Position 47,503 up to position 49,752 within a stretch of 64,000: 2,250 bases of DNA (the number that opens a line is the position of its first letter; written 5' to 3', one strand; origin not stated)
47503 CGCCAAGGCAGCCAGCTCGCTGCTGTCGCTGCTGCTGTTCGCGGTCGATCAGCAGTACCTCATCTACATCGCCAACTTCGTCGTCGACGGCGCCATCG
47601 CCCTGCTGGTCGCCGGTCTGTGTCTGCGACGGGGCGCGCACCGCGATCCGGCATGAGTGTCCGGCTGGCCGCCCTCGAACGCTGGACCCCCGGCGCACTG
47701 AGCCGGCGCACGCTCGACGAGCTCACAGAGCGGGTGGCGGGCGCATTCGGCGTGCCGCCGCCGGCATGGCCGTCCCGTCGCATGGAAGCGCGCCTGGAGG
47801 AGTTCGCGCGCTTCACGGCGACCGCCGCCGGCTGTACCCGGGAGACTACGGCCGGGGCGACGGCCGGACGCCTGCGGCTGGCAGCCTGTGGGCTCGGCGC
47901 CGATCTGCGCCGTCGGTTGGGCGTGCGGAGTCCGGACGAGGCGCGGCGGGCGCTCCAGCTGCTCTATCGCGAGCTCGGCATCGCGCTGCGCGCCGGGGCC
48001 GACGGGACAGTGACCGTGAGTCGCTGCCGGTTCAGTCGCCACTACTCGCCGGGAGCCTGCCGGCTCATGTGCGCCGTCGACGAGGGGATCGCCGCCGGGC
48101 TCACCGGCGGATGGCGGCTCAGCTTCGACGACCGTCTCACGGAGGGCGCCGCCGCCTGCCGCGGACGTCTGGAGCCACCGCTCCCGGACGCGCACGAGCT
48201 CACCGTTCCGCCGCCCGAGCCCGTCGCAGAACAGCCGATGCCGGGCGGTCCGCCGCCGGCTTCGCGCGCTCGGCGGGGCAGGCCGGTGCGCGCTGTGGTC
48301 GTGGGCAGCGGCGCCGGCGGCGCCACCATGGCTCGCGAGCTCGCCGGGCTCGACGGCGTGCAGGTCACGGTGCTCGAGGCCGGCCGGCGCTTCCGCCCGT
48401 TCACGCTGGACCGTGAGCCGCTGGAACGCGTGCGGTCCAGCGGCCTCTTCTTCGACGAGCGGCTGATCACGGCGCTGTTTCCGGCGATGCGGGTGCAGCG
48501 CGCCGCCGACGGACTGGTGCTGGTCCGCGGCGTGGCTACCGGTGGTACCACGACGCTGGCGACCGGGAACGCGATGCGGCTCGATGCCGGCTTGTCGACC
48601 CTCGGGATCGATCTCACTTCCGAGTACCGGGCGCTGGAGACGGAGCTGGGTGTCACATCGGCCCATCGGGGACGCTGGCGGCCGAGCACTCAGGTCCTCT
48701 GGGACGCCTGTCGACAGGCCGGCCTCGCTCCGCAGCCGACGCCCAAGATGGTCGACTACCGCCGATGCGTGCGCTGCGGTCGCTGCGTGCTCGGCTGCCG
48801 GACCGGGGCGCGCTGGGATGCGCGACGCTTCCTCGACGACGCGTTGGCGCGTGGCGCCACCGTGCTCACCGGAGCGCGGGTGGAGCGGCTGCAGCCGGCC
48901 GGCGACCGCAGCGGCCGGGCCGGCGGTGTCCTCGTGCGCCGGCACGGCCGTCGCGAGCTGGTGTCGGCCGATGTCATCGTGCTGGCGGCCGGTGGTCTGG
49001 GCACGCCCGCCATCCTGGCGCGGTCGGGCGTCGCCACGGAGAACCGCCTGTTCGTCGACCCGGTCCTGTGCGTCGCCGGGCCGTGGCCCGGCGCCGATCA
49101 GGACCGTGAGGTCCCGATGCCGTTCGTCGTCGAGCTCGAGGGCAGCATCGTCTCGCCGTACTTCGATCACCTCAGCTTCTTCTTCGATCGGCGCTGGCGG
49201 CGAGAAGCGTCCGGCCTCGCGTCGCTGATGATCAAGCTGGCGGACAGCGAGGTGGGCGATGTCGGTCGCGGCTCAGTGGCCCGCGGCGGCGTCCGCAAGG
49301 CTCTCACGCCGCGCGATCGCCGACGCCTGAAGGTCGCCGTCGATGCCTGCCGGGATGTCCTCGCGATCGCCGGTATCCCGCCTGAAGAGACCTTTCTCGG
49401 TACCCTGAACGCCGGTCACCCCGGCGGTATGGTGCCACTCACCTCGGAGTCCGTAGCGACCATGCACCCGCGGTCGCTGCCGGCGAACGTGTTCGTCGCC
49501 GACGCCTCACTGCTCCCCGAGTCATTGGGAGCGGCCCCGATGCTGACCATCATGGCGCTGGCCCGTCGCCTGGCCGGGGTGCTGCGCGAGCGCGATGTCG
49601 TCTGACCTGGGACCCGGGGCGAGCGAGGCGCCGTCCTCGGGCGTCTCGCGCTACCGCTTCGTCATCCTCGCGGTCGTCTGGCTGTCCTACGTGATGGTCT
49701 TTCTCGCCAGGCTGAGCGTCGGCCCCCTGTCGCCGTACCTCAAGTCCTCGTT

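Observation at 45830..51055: Compact operon: membrane-anchored radical-SAM/SPASM enzyme, Cys-domain + GMC-type flavoprotein, MFS transporter, bracketed by msrA and msrB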

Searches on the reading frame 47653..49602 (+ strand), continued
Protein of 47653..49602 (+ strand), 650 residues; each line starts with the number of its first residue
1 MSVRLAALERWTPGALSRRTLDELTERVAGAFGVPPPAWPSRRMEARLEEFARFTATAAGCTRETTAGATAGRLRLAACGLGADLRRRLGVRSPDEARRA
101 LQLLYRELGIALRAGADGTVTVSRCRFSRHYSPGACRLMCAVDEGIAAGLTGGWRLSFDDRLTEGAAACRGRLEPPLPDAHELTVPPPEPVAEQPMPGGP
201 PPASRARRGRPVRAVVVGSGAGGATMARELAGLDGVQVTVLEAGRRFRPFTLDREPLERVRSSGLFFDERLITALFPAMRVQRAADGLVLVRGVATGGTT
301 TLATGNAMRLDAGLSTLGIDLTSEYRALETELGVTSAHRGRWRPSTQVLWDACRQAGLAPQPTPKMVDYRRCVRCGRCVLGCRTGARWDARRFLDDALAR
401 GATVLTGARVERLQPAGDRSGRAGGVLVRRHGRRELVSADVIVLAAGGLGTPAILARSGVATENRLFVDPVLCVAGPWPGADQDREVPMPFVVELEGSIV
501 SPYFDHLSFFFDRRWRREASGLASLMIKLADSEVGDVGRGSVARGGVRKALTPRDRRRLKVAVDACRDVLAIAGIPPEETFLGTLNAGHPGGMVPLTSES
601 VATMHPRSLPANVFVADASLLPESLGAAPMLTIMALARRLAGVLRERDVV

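Call 34: predict_structure(alignment_id=A2)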
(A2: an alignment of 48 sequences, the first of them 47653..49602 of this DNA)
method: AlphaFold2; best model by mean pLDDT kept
length: 650 residues; sequences in the alignment: 48
mean_pLDDT: 89.4   pTM: 0.69
mean pLDDT of the five models: 89.4, 87.8, 86.3, 86.2, 83.5
residues with pLDDT >= 90: 467; 70-90: 130; 50-70: 24; < 50: 29
segments of 3 or more residues with pLDDT < 50: 181-207
pLDDT, mean of each block of 10 residues (from residue 1): 78 82 96 95 95 96 82 95 94 94 94 97 97 96 97 95 97 80 36 37 52 96 96 95 89 81 82 87 89 80 71 95 96 93 97 98 92 86 85 94 96 90 96 96 95 94 94 97 93 96 93 88 97 87 72 97 98 98 93 94 92 96 93 96 80
secondary structure, 60 per line:
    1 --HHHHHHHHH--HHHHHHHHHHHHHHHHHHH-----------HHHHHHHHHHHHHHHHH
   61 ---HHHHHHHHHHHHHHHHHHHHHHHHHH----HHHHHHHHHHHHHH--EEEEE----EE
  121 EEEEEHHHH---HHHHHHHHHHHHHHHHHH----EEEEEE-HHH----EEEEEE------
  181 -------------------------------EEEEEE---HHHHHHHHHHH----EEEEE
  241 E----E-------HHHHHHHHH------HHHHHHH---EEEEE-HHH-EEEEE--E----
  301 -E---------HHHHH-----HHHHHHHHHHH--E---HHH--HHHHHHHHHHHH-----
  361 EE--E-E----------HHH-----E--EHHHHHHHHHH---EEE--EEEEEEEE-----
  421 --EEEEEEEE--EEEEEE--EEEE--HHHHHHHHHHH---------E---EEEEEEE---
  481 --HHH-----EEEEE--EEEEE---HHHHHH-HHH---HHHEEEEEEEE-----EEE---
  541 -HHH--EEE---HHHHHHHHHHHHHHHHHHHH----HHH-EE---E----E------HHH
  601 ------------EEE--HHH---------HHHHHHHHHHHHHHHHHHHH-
elements in order: H3-11 H14-32 H44-60 H64-89 H94-107 E110-114 E119-125 H126-129 H133-150 E155-160 E169-174 E212-217 H221-231 E236-241 H254-262 H269-275 E279-283 E289-293 H312-316 H322-332 H344-355 H390-399 E403-405 E408-415 E423-430 E433-438 E441-444 H447-457 E471-477 E491-495 E498-502 H506-511 E522-529 E535-537 E547-549 H553-572 E613-615 H630-649

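Call 37: fold_search(model_id=the predicted structure, library=pdb)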
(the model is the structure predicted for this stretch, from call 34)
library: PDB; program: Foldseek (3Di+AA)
matches with E <= 10: 1718; with E <= 0.001: 631
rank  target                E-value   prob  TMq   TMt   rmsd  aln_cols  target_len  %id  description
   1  8jej_A                6.1e-22  1.00  0.52  0.61   6.9       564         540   15  Cryo-EM Structure of Na-dithionite Reduced Membrane-bound Fructose Dehydrogenase from Gluconobacter japonicus (released 2023-10-25)
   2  9jqa_A                6.5e-22  1.00  0.52  0.62   7.0       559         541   15  Cryo-EM Structure of Fructose Dehydrogenase Variant from Gluconobacter japonicus Truncating Heme 1c and C-Terminal Hyd (released 2025-08-06)
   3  8grj_B                2.0e-21  1.00  0.51  0.61   7.2       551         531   18  Crystal structure of gamma-alpha subunit complex from Burkholderia cepacia FAD glucose dehydrogenase in complex with g (released 2023-09-06)
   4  7w2j_A                3.0e-21  1.00  0.53  0.63   6.0       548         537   16  Cryo-EM Structure of Membrane-bound Fructose Dehydrogenase from Gluconobacter japonicus (released 2022-11-30)
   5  8k6k_A                3.1e-21  1.00  0.52  0.62   6.8       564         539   16  Cryo-EM Structure of Membrane-bound Fructose Dehydrogenase from Gluconobacter japonicus variant-N1146A (released 2024-05-22)
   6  8xcn_A                1.3e-20  1.00  0.53  0.63   5.9       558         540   14  Cryo-EM Structure of Membrane-bound Fructose Dehydrogenase from Gluconobacter japonicus variant-N1190A (released 2024-05-22)
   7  8k6j_A                2.2e-20  1.00  0.51  0.61   7.0       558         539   16  Cryo-EM Structure of Membrane-bound Fructose Dehydrogenase from Gluconobacter japonicus variant-H1147A (released 2024-05-22)
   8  3cnj                  2.6e-20  1.00  0.51  0.65   5.5       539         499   17  Cholesterol oxidase from Streptomyces sp. F359W mutant (0.95A) (released 2008-04-29)
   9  3gyi                  2.8e-20  1.00  0.51  0.65   5.4       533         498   16  Cholesterol oxidase from Streptomyces sp. N485D mutant (1.0A) (released 2009-12-01)
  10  3b3r                  5.0e-20  1.00  0.51  0.64   5.6       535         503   17  Crystal structure of Streptomyces cholesterol oxidase H447Q/E361Q mutant bound to glycerol (0.98A) (released 2007-12-18)
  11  2gew                  5.3e-20  1.00  0.51  0.65   5.5       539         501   16  Atomic resolution structure of cholesterol oxidase @ pH 9.0 (Streptomyces sp. SA-COO) (released 2006-05-02)
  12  8s2y_B                6.6e-20  1.00  0.49  0.65   5.0       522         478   19  Crystal structure of alcohol oxidase PaAox1 from Picea abies (released 2025-03-12)
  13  8s2y_A                8.2e-20  1.00  0.49  0.64   5.0       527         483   19  Crystal structure of alcohol oxidase PaAox1 from Picea abies (released 2025-03-12)
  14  6a2u_B                9.1e-20  1.00  0.49  0.59   8.6       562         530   18  Crystal structure of gamma-alpha subunit complex from Burkholderia cepacia FAD glucose dehydrogenase (released 2019-06-19)
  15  1b4v                  1.0e-19  1.00  0.51  0.65   5.3       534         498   18  CHOLESTEROL OXIDASE FROM STREPTOMYCES (released 1999-01-06)
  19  8qve                  3.8e-19  1.00  0.49  0.63   6.2       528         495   19  C-glucosyl oxidoreductase (DaCGO1) from Deinococcus aerius (released 2024-05-29)
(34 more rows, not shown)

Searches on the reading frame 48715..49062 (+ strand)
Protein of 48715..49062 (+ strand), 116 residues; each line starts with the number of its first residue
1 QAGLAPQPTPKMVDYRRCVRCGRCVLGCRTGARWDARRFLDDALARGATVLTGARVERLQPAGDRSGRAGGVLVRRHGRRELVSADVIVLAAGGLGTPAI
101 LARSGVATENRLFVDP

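Call 58: search_solved_structures(query=window:48715-49062:+, max_evalue=1, show_alignments=5)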
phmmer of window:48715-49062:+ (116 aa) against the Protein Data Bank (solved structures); distinct sequences matched with E-value up to 1: 62 (the best 60 are shown).
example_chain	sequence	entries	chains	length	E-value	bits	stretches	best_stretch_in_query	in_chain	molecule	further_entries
4ha6_A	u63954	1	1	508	1.5e-06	31.5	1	39-109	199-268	Pyridoxine 4-oxidase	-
3t37_A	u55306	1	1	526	5.7e-06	29.6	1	39-109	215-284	Probable dehydrogenase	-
8hdd_A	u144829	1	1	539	0.023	18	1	18-104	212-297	Glucose dehydrogenase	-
6a2u_B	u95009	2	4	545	0.024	18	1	18-104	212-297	Glucose dehydrogenase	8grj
7q4v_A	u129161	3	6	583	0.03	17.6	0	17-45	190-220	Iron hydrogenase HydA1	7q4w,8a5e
1c4a_A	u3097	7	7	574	0.032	17.6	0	12-49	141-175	PROTEIN (FE-ONLY HYDROGENASE) | PROTEIN (PERIPLASMIC HYDROGENASE 1) | Iron hydrogenase 1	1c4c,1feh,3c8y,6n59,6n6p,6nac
5la3_A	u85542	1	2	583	0.034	17.5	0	12-48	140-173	Iron hydrogenase 1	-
4xdd_A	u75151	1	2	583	0.034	17.5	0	12-48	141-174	Iron hydrogenase 1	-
6gm1_A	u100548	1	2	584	0.034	17.5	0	12-48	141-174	Iron hydrogenase 1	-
6yf4_A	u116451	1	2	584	0.034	17.5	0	12-48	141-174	Iron hydrogenase 1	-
6gm4_A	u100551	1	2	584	0.034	17.5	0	12-48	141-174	Iron hydrogenase 1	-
6gm0_A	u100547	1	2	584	0.034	17.5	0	12-48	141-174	Iron hydrogenase 1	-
6gly_A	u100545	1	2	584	0.034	17.5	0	12-48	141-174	Iron hydrogenase 1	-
4xdc_A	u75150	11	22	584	0.034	17.5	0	12-48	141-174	Iron hydrogenase 1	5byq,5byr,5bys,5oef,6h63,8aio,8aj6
6gm8_A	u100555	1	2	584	0.034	17.5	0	12-48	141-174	Iron hydrogenase 1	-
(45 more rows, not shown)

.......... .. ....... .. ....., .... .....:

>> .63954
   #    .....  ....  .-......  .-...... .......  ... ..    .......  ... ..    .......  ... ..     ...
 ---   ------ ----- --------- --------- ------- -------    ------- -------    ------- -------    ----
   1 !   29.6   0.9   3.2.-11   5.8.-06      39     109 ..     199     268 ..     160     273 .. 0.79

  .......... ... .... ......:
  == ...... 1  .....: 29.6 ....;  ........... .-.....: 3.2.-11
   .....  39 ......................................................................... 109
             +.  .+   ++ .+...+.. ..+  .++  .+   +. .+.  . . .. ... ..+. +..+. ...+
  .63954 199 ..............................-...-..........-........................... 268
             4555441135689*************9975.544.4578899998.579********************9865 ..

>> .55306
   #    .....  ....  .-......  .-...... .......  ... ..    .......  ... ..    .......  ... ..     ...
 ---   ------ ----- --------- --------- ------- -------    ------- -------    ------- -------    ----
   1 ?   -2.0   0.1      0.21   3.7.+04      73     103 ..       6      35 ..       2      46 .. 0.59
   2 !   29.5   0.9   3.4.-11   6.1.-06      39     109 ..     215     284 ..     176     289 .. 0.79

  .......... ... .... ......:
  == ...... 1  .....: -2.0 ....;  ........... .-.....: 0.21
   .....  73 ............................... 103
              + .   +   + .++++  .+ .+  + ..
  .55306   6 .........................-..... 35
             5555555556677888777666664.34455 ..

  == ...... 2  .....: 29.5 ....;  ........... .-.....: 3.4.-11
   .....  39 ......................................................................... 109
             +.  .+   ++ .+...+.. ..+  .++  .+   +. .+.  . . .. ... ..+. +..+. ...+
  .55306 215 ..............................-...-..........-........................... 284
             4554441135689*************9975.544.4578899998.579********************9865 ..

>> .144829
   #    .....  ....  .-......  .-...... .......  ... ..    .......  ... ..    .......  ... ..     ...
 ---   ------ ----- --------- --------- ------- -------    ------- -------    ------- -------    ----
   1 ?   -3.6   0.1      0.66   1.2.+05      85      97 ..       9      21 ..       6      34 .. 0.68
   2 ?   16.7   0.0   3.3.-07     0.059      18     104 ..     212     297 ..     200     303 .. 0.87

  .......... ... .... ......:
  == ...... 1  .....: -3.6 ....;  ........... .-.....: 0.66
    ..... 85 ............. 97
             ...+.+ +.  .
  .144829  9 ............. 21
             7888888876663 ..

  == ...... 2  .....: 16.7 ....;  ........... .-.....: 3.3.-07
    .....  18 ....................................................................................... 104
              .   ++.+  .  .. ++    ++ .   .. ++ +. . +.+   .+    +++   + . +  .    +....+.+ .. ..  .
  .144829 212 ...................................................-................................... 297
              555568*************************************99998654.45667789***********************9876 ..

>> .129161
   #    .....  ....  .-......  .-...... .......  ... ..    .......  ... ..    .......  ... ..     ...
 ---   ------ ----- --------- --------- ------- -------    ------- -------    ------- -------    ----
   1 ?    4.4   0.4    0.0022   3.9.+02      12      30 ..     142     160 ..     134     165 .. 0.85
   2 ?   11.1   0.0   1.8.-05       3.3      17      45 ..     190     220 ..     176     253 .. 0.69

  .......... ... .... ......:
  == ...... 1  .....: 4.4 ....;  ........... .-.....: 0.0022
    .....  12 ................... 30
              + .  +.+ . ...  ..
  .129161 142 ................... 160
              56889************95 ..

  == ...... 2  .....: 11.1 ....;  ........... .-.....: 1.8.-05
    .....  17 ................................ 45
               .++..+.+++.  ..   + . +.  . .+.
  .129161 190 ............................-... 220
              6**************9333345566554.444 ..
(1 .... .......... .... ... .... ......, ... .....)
